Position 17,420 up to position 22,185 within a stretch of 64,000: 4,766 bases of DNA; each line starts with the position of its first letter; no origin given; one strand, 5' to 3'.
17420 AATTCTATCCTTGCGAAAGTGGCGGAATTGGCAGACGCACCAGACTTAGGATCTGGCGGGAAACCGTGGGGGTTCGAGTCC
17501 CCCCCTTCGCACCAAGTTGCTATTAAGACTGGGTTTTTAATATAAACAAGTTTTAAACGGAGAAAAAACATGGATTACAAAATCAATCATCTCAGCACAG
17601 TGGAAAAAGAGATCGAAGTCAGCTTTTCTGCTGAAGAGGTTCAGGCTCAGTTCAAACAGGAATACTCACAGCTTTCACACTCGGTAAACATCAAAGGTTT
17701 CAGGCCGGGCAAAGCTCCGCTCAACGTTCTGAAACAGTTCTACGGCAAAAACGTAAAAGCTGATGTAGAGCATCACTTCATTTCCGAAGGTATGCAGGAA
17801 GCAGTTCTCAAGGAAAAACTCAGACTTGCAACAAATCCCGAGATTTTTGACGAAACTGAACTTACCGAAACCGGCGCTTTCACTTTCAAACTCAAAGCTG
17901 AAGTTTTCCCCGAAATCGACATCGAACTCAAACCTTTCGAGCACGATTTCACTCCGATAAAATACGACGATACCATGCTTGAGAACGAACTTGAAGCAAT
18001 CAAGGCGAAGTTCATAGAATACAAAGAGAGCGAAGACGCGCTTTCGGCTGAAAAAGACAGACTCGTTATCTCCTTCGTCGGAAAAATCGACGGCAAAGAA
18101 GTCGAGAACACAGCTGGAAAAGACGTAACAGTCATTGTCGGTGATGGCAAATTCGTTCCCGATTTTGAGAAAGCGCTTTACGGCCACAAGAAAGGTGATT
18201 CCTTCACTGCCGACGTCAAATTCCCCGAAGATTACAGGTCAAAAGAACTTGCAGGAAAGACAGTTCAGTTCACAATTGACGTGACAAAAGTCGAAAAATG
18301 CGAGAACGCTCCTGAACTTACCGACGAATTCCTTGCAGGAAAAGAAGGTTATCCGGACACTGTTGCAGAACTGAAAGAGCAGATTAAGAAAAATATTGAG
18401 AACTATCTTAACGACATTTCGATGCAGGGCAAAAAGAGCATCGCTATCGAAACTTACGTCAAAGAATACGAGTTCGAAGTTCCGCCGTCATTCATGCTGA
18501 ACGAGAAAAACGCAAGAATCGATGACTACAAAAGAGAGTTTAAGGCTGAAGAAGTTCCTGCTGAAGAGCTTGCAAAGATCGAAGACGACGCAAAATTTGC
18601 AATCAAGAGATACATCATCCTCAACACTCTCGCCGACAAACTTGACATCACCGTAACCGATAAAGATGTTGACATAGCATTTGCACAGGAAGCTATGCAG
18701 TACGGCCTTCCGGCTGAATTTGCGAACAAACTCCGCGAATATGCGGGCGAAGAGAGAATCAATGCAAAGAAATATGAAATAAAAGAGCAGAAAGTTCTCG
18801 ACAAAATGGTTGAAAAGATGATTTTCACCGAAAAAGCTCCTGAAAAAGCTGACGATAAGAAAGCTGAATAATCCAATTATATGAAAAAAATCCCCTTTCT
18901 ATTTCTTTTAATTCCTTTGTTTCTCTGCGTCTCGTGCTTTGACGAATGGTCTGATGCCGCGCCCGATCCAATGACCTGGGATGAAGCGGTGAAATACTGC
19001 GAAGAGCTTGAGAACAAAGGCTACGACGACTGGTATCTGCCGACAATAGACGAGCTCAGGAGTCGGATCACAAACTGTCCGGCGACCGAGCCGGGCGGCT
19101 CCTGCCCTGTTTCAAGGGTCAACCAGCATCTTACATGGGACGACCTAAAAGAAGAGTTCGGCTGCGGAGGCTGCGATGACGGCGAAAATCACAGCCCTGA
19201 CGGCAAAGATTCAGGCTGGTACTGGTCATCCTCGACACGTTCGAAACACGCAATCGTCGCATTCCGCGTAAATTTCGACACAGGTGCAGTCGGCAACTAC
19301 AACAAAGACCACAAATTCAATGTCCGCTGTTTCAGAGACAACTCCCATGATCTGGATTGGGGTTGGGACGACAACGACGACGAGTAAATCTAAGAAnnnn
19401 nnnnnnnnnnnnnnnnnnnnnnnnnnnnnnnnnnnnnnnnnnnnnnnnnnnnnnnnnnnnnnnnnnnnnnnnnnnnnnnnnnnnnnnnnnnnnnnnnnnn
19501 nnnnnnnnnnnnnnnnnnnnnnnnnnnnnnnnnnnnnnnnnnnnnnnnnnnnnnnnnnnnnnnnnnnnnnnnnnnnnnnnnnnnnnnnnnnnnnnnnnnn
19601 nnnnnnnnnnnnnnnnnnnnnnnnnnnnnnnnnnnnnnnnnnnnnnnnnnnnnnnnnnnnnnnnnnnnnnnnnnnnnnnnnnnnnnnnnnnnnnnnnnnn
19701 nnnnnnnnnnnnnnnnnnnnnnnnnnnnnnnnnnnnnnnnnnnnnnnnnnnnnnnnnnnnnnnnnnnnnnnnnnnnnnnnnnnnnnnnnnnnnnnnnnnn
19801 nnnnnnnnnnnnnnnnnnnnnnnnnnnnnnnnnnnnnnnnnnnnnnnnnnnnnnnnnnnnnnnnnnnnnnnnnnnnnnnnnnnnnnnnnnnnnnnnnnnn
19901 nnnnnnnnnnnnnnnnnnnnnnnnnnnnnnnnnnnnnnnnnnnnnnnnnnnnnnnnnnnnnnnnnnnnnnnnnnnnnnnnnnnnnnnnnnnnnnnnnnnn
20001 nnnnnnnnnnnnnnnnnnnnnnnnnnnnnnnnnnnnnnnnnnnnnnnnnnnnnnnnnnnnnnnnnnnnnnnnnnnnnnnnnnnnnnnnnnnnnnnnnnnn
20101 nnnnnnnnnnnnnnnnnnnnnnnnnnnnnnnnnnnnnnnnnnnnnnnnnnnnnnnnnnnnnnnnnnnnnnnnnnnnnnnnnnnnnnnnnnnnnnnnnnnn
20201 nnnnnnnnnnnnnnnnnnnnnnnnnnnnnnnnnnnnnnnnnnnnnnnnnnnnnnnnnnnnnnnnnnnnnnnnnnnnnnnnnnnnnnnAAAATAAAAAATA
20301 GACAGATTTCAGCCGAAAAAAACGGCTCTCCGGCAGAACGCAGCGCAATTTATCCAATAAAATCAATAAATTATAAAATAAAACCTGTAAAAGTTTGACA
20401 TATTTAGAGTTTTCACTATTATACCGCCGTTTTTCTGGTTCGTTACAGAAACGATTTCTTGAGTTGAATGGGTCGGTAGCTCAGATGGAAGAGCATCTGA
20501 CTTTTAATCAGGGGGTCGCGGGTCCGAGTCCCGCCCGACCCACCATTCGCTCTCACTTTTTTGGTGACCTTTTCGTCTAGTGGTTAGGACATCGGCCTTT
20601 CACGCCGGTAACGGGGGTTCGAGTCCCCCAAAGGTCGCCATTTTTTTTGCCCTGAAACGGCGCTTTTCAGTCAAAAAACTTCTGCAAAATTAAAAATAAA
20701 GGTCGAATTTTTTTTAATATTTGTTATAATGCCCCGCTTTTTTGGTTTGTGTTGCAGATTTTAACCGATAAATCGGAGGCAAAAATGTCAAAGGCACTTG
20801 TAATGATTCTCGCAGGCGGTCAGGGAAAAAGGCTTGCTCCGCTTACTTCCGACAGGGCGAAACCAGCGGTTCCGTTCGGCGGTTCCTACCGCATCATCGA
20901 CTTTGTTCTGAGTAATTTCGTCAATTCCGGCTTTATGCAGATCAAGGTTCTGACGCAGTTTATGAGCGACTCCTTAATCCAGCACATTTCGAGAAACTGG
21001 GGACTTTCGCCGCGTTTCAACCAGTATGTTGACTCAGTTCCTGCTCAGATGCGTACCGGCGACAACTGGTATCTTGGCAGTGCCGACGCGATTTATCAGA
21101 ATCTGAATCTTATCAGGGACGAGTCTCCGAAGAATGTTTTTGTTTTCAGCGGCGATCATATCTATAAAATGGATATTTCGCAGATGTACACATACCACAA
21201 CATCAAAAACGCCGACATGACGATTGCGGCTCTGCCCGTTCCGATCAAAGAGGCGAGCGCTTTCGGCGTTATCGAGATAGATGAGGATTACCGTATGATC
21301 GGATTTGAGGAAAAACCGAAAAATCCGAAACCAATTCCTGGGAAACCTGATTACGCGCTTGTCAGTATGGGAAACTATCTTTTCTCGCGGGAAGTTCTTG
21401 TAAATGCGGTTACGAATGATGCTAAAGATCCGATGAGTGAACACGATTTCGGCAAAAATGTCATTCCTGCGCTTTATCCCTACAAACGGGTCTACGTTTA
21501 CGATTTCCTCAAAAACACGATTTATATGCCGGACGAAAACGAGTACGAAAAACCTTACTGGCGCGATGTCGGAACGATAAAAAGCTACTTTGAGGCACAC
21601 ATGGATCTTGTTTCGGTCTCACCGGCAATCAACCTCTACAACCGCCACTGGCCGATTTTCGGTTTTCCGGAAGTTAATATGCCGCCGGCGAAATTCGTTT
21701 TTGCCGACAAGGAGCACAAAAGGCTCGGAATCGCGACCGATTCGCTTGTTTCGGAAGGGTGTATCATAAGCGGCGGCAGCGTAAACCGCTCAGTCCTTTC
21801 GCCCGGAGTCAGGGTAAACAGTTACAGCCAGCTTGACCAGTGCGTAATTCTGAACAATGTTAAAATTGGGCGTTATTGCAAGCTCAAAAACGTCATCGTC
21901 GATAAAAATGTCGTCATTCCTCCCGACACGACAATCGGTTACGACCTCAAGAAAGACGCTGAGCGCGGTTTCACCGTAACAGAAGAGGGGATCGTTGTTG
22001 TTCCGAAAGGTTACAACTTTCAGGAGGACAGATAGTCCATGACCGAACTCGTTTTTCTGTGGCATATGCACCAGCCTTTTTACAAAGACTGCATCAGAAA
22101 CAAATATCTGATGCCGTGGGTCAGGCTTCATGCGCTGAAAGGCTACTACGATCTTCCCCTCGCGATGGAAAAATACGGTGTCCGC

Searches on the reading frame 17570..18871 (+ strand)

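Call 69: search_protein_families(library=pfam, proteins=[window:17570-18871:+], max_evalue=0.00001)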
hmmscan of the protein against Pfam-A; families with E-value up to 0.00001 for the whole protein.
window:17570-18871:+ (433 aa): 3 families
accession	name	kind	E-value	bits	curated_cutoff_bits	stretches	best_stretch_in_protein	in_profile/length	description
PF05697.18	Trigger_N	-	7.1e-33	114.4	22.2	1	1-143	1-143/144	Bacterial trigger factor protein (TF)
PF05698.19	Trigger_C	-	1.6e-14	54.7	22.7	1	264-415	1-162/162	Bacterial trigger factor protein (TF) C-terminus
PF00254.34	FKBP_C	-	5.6e-12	46.3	21.1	1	160-238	6-93/94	FKBP-type peptidyl-prolyl cis-trans isomerase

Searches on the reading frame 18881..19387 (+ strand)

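Call 69: search_protein_families(library=pfam, proteins=[window:18881-19387:+], max_evalue=0.00001)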
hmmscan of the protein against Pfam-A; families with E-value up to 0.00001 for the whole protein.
window:18881-19387:+ (168 aa): 1 family
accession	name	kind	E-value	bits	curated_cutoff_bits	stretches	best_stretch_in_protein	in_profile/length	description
PF07603.17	Lcl_C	-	1.1e-16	61.5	34.9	1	23-152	12-117/117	Lcl C-terminal domain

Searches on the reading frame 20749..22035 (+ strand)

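Call 69: search_protein_families(library=pfam, proteins=[window:20749-22035:+], max_evalue=0.00001)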
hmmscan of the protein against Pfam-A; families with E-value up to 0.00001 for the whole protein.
window:20749-22035:+ (428 aa): 5 families
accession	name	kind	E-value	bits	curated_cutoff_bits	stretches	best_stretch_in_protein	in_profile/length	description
PF00483.29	NTP_transferase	-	1.8e-60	205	21.2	1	18-287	2-242/245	Nucleotidyl transferase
PF24894.1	Hexapep_GlmU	-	9.6e-41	138.6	23.3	1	312-418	1-104/104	GlmU-like, C-terminal hexapeptide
PF25247.1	LbH_GLGC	-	5.1e-11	43.1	27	1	370-423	73-129/135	GLGC left-handed parallel beta-helix domain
PF25084.1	LbH_EIF2B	-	1.6e-07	31.7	54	1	328-396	18-87/105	EIF2B subunit epsilon LbH domain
PF07959.18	Fucose_pyrophosphorylase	-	3.8e-07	29.8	34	0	341-396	283-341/418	Fucose pyrophosphorylase domain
